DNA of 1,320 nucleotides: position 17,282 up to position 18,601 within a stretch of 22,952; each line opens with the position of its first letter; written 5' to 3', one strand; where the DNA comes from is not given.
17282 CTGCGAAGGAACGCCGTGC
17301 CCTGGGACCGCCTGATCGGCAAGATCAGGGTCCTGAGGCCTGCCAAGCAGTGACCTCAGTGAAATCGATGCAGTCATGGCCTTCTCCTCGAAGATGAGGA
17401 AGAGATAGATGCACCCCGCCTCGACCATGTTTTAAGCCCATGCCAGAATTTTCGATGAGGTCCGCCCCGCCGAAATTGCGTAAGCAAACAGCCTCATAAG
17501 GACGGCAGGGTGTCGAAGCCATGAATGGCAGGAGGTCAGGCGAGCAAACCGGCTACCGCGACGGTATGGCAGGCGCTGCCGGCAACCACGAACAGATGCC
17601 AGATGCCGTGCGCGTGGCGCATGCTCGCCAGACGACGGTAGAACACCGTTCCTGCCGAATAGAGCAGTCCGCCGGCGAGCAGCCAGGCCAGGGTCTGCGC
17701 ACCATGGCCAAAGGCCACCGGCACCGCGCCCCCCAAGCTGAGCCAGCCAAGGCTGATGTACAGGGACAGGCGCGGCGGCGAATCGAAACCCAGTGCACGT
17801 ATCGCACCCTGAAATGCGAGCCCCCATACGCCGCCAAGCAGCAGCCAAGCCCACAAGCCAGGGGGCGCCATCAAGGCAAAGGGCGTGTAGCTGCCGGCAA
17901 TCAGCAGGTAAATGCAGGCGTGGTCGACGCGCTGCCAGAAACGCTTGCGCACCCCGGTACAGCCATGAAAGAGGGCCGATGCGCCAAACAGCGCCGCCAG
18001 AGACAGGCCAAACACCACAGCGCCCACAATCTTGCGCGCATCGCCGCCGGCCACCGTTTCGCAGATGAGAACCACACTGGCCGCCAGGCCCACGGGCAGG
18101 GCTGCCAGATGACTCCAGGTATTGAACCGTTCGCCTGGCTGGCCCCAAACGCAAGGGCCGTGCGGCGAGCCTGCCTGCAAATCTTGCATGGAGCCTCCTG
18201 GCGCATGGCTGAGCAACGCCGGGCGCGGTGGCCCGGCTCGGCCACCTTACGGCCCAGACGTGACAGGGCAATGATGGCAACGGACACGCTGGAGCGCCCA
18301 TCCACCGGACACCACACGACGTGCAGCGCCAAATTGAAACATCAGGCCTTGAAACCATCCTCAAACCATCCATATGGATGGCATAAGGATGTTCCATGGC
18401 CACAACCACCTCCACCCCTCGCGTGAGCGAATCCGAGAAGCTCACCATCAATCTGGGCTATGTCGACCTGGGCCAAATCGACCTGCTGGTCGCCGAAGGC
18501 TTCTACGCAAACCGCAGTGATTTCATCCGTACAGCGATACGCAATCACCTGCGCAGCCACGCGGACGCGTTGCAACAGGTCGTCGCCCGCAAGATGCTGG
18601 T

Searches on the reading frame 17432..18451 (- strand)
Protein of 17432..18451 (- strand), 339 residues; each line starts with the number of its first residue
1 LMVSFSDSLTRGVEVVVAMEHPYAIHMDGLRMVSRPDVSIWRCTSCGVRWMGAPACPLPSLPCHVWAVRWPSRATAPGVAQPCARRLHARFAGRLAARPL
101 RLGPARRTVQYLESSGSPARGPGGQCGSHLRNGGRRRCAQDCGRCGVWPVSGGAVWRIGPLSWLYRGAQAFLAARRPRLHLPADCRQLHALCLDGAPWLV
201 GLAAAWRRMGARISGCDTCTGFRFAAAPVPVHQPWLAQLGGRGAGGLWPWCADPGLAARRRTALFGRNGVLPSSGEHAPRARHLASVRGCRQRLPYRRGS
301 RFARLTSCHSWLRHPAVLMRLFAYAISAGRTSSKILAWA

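Call 5: search_protein_families(library=pfam, proteins=[window:17432-18451:-], max_evalue=1)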
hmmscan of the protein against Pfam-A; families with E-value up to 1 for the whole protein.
window:17432-18451:- (339 aa): 1 family
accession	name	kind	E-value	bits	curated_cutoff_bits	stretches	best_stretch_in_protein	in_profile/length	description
PF01780.25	Ribosomal_L37ae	-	0.0078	16.7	21.9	1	17-53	28-64/85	Ribosomal L37ae protein family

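Call 7: search_protein_families(library=ncbifam, proteins=[window:17432-18451:-], max_evalue=0.1)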
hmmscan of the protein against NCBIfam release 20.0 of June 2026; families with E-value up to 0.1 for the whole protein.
window:17432-18451:- (339 aa): 2 families
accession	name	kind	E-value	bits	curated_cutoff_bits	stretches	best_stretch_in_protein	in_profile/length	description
NF003058.0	PRK03976.1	equivalog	0.0017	18.3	87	1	14-57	28-71/91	50S ribosomal protein L37ae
TIGR00280.1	eL43_euk_arch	equivalog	0.016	15.5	95.8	0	15-53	29-67/92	50S ribosomal protein L37Ae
